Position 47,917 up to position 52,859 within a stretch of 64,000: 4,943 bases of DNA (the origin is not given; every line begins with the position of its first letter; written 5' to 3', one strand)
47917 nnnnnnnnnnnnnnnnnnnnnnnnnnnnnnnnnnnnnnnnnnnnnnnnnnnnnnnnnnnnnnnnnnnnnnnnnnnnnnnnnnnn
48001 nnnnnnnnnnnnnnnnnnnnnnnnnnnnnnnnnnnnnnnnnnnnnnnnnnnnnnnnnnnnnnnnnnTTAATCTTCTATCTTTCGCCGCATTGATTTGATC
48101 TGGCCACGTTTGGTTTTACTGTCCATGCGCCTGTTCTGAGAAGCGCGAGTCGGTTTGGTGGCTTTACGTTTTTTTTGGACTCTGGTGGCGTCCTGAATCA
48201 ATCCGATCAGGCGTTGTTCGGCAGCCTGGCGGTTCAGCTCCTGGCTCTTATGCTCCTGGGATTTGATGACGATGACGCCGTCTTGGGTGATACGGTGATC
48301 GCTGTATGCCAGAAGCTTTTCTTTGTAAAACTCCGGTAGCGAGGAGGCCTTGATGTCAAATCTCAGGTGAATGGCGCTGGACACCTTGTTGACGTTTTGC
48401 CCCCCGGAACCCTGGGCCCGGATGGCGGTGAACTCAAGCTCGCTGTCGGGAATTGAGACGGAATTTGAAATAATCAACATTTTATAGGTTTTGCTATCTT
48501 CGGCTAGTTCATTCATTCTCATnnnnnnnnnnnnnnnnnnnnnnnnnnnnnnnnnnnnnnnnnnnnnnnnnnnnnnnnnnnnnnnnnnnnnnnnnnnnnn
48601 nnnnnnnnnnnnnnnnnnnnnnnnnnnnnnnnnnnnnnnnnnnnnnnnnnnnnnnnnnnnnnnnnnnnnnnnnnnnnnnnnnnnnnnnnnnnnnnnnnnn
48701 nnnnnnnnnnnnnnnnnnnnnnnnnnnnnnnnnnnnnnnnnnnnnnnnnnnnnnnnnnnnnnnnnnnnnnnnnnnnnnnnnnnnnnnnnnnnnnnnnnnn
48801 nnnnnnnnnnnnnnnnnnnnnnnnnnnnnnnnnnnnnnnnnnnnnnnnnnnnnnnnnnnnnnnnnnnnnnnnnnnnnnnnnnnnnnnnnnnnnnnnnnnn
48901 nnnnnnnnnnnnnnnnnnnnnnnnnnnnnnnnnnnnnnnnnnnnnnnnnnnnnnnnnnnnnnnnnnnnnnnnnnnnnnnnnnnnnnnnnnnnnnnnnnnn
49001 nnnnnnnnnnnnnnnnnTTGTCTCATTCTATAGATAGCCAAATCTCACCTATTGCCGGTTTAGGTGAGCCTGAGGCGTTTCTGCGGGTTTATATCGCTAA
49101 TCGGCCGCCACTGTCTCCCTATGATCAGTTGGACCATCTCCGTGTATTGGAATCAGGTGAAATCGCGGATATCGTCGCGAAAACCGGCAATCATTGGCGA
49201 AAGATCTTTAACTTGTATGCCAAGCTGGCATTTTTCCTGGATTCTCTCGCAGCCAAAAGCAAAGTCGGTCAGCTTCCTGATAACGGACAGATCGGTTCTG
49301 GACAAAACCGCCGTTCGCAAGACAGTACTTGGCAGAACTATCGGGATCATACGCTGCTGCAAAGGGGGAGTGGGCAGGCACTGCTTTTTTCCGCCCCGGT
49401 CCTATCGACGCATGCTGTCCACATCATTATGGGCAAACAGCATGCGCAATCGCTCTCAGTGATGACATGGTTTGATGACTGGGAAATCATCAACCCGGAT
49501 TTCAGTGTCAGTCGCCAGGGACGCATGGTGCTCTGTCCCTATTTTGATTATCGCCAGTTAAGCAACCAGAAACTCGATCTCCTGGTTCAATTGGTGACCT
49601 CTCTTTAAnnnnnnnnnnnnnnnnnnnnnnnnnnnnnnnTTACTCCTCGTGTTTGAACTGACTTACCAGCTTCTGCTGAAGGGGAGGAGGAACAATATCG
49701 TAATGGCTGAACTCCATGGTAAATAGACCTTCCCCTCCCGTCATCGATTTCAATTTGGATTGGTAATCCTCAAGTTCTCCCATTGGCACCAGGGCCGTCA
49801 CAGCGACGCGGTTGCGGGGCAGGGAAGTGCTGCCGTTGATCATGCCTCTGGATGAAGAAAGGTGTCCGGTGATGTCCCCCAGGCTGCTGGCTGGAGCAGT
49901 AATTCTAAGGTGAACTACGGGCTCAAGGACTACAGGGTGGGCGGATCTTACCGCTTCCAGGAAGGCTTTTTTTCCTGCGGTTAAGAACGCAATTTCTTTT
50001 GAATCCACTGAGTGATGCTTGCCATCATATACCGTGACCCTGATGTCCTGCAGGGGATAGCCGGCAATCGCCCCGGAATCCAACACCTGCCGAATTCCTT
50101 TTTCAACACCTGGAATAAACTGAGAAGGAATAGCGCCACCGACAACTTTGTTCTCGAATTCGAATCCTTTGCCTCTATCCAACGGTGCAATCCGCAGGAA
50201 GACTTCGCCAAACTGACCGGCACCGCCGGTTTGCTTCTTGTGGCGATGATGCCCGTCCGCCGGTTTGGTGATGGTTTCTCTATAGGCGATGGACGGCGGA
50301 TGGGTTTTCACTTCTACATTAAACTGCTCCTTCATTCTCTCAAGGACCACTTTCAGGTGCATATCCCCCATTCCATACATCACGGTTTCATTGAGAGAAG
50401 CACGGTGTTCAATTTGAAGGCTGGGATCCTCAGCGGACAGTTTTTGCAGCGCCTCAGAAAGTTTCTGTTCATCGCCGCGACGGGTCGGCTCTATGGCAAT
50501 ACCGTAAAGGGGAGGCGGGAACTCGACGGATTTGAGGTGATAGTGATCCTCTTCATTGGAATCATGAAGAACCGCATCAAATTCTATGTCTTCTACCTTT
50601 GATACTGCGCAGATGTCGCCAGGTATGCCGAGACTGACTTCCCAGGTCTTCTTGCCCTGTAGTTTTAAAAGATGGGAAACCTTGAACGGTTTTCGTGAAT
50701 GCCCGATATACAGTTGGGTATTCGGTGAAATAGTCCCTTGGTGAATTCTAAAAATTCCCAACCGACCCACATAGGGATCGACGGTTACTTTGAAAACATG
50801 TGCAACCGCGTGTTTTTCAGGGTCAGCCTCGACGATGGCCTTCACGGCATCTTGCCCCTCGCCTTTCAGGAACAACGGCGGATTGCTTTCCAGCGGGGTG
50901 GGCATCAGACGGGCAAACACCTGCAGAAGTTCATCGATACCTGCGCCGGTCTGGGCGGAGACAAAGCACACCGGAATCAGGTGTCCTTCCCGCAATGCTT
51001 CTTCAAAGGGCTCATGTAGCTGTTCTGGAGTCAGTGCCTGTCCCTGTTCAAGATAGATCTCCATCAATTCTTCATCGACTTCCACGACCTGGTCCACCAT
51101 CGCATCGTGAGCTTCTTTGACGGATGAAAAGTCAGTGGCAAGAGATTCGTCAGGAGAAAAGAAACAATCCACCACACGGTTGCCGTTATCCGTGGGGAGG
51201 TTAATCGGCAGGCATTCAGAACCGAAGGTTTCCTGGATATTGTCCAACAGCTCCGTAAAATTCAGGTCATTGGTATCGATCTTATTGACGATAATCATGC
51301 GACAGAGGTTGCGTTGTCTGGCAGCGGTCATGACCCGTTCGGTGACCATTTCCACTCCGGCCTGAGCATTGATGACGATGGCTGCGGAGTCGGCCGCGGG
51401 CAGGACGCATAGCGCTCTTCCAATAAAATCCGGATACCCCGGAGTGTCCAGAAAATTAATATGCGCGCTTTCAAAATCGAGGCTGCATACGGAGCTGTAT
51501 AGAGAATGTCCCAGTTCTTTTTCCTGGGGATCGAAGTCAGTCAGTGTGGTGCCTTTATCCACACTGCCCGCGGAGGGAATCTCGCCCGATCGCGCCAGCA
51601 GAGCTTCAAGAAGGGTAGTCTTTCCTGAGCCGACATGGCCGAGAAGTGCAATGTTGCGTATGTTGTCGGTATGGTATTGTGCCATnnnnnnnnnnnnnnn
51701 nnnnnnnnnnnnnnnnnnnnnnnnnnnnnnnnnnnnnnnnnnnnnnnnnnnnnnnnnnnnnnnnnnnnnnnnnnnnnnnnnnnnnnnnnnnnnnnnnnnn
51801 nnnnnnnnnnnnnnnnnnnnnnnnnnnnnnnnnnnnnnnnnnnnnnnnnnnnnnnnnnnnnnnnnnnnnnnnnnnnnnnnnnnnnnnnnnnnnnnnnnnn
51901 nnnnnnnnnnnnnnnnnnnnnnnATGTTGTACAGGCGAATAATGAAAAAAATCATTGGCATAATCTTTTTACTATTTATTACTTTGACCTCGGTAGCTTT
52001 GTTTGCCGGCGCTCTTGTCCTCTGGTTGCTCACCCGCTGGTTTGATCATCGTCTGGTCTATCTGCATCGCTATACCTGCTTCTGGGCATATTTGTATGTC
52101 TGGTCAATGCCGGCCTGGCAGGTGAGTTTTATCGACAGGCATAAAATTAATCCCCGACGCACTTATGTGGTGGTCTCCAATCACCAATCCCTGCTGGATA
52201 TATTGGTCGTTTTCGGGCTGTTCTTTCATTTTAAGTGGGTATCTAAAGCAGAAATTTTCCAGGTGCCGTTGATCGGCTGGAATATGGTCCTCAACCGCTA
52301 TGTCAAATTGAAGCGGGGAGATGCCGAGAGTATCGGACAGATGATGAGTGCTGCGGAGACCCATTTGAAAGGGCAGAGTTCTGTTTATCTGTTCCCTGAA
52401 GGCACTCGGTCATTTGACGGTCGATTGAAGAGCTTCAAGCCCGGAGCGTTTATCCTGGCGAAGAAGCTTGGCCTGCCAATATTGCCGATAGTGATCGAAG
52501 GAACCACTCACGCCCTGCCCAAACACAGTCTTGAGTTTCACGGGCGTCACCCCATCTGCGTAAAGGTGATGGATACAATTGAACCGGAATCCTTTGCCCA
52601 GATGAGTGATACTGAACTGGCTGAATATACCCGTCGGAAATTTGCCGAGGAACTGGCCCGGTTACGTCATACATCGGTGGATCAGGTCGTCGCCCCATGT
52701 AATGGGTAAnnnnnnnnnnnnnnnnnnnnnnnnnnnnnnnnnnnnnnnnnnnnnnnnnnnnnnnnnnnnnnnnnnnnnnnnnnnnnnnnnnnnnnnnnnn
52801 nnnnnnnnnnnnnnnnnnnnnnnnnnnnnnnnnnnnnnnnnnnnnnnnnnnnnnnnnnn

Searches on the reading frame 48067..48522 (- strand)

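Call 27: search_protein_families(library=pfam, proteins=[window:48067-48522:-], max_evalue=0.00001)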
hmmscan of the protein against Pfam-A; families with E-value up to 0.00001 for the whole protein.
window:48067-48522:- (151 aa): 1 family
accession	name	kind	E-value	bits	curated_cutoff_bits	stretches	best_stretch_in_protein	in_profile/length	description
PF00472.26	RF-1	-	7.6e-23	81.1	35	1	21-146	4-116/116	RF-1 domain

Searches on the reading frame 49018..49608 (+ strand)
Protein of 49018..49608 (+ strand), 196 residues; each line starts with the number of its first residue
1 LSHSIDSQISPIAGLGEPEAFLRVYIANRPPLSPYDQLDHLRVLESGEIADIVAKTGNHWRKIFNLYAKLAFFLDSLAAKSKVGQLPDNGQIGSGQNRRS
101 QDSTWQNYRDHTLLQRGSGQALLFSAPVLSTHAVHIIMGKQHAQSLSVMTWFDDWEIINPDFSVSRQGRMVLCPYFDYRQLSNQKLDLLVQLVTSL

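Call 27: search_protein_families(library=pfam, proteins=[window:49018-49608:+], max_evalue=0.00001)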
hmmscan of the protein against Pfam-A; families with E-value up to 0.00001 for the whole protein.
window:49018-49608:+ (196 aa): 1 family
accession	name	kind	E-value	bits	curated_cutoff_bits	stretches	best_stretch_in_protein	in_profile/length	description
PF22098.1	DUF6942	-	5.1e-53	179.8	27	1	14-193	2-160/161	Family of unknown function (DUF6942)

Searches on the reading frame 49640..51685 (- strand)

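Call 7: search_protein_families(library=pfam, proteins=[window:49640-51685:-])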
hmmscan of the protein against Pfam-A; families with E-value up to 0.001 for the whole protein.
window:49640-51685:- (681 aa): 10 families
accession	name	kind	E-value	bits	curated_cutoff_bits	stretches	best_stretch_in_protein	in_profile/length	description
PF03764.24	EFG_IV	-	4.1e-41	140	24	1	464-582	1-120/121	Elongation factor G, domain IV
PF00009.33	GTP_EFTU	-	1.4e-40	139.3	26.5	1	8-262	2-187/188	Elongation factor Tu GTP binding domain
PF14492.12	EFG_III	-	1e-24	86.8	27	1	389-462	1-74/75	Elongation Factor G, domain III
PF00679.30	EFG_C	-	9.2e-23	80.5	27.9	1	586-672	2-88/89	Elongation factor G C-terminus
PF22042.2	EF-G_D2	-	6.4e-09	36.3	27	1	293-365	2-72/84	Elongation factor G domain 2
PF01926.29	MMR_HSR1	-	2.7e-05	24.7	21.9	1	12-135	2-113/113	50S ribosome-binding GTPase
PF02492.25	cobW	-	4.5e-05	23.5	20.7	0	13-31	4-22/180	CobW/HypB/UreG, nucleotide-binding domain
PF03144.31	GTP_EFTU_D2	-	8.3e-05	23.4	30.3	1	307-367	1-66/73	Elongation factor Tu domain 2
PF03193.22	RsgA_GTPase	-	0.00013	22.3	30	0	99-167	24-95/174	RsgA GTPase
PF16658.11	RF3_C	-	0.00027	21.2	40.1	1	401-477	18-94/132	Class II release factor RF3, C-terminal domain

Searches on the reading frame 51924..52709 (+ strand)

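Call 7: search_protein_families(library=pfam, proteins=[window:51924-52709:+])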
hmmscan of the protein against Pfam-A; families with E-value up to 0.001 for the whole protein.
window:51924-52709:+ (261 aa): 1 family
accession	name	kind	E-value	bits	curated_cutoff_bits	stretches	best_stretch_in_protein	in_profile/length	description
PF01553.26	Acyltransferase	-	1.1e-24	87.2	23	1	69-191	4-131/132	Acyltransferase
